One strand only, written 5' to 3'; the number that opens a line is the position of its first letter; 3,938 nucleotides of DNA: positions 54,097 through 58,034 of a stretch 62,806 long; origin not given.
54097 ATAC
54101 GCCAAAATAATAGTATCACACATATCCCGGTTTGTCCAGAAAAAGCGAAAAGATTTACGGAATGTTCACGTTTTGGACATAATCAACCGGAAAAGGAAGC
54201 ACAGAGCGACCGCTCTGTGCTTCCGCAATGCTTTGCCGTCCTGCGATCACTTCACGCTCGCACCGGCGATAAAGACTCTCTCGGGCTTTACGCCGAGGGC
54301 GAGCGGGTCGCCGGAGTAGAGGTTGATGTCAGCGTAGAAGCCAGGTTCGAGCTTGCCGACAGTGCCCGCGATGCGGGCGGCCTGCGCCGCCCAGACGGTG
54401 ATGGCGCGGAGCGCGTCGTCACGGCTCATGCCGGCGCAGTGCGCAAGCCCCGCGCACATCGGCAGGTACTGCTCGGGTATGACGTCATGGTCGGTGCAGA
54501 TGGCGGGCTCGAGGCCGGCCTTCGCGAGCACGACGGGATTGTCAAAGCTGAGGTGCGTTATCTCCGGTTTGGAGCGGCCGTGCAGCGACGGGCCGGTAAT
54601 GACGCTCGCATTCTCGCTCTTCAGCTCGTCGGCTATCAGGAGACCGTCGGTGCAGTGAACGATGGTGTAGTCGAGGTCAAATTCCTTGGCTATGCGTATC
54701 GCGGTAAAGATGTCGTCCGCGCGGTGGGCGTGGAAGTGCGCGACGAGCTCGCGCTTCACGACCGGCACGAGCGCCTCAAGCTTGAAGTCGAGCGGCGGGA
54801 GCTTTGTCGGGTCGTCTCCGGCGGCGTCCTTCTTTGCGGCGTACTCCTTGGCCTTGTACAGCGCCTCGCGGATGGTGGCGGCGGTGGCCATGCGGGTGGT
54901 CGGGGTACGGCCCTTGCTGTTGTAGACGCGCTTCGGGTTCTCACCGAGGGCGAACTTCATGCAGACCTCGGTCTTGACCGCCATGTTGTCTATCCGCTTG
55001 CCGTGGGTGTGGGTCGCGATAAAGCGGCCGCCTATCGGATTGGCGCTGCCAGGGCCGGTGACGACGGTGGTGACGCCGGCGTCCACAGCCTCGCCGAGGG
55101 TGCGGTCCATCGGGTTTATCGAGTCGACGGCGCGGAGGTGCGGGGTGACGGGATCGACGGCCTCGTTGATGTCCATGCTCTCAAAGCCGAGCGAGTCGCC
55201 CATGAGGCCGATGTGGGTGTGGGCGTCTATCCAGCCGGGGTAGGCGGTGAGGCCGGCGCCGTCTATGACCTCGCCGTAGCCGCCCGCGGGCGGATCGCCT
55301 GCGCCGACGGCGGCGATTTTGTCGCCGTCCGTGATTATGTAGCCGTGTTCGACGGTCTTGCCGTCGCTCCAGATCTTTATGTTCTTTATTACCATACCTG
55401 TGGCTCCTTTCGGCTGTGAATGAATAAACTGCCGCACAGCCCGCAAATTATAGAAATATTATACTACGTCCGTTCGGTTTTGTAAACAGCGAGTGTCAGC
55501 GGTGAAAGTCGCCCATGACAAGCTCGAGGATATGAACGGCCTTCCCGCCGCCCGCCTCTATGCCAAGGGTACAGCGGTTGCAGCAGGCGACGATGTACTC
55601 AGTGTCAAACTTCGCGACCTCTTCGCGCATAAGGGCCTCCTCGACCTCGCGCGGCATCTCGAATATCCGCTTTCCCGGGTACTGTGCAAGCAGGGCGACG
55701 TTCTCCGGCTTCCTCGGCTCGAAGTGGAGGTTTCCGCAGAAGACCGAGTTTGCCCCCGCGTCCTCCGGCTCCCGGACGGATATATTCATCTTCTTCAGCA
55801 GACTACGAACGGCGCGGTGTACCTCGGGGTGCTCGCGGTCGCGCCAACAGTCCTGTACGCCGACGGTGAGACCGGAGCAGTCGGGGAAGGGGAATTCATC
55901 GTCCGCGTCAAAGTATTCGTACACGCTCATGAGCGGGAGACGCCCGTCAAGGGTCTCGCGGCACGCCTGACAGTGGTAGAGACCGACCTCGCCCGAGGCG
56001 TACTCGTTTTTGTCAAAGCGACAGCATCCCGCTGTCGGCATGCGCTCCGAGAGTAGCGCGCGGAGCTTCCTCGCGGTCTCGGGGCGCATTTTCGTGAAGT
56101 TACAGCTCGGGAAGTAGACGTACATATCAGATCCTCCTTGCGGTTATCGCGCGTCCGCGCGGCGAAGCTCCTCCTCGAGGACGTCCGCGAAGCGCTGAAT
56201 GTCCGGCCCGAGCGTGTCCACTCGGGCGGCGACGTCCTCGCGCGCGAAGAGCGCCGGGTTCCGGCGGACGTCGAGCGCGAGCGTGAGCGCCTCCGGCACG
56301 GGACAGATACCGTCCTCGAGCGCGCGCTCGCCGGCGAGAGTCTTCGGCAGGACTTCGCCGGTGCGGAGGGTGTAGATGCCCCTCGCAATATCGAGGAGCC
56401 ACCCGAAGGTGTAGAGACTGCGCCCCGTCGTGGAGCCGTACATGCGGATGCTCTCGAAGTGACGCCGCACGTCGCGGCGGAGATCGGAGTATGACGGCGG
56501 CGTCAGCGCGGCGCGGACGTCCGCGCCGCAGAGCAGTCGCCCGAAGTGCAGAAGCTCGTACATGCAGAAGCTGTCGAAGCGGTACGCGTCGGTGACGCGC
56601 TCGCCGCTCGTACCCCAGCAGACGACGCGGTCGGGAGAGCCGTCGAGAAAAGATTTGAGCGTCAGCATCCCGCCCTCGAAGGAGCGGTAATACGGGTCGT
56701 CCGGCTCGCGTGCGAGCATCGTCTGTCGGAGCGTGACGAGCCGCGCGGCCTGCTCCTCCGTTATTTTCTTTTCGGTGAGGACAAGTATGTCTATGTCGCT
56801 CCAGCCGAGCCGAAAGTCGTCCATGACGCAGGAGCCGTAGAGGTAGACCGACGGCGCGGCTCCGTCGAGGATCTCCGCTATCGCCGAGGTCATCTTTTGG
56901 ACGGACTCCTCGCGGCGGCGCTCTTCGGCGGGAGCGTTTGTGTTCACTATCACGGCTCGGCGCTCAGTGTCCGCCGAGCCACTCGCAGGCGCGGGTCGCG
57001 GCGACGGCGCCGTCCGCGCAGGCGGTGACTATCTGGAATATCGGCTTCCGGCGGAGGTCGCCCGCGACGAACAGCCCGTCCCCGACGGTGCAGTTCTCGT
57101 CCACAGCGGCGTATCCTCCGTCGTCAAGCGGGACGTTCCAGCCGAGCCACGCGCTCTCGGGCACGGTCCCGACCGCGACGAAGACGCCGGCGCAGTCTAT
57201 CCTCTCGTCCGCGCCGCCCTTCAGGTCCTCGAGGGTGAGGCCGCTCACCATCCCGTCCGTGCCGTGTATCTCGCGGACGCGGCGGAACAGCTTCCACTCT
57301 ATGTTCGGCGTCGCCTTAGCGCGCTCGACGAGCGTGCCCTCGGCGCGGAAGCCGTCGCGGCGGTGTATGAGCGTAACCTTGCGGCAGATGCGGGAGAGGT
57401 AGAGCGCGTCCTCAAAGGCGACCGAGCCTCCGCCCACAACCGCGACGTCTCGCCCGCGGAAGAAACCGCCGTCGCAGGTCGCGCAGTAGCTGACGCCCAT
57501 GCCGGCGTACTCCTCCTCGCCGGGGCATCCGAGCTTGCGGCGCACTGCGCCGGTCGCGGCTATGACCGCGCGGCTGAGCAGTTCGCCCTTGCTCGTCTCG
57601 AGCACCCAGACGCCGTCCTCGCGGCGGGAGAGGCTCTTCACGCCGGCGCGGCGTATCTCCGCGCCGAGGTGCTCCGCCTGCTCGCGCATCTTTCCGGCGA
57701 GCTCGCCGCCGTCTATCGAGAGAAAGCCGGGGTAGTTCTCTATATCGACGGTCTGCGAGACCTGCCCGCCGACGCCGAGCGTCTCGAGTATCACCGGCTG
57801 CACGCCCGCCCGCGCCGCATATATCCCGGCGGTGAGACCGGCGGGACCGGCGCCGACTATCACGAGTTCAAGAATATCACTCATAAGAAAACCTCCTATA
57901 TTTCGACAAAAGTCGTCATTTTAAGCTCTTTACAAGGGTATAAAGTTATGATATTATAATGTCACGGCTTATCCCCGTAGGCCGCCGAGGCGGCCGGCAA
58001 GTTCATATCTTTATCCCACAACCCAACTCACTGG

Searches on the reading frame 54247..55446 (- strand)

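Call 82: search_protein_families(library=pfam, max_evalue=0.0001, proteins=[window:54247-55446:-])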
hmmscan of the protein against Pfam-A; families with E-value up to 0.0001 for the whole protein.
window:54247-55446:- (399 aa): 2 families
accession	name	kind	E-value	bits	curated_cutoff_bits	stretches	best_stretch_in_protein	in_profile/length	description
PF01979.26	Amidohydro_1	-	5.8e-10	39.4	25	1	310-381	241-322/345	Amidohydrolase family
PF07969.17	Amidohydro_3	-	9.5e-10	39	29.7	1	340-389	407-462/472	Amidohydrolase family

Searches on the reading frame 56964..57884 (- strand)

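Call 82: search_protein_families(library=pfam, max_evalue=0.0001, proteins=[window:56964-57884:-])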
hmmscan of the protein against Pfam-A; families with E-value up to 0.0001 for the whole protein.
window:56964-57884:- (306 aa): 8 families
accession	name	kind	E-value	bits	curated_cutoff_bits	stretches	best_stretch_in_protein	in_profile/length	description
PF07992.20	Pyr_redox_2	-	3.5e-37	128.8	26.1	1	7-291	3-290/291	Pyridine nucleotide-disulphide oxidoreductase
PF13738.12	Pyr_redox_3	-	3.3e-17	63.1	30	1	80-186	102-206/305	Pyridine nucleotide-disulphide oxidoreductase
PF00070.33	Pyr_redox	-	1.9e-12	47.9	22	1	147-219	2-80/82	Pyridine nucleotide-disulphide oxidoreductase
PF01266.30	DAO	-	1.1e-09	38.7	27.9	1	55-114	144-205/353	FAD dependent oxidoreductase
PF12831.13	FAD_oxidored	-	1.1e-06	28.7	27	1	7-46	2-42/416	FAD dependent oxidoreductase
PF00890.30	FAD_binding_2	-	2.8e-06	27.3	20.4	0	7-37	2-32/414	FAD binding domain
PF01946.23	Thi4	-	5.1e-06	26.3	26.2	0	6-40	19-55/235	Thi4 family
PF01134.28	GIDA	-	8.5e-06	25.5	22.1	0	7-80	2-66/391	Glucose inhibited division protein A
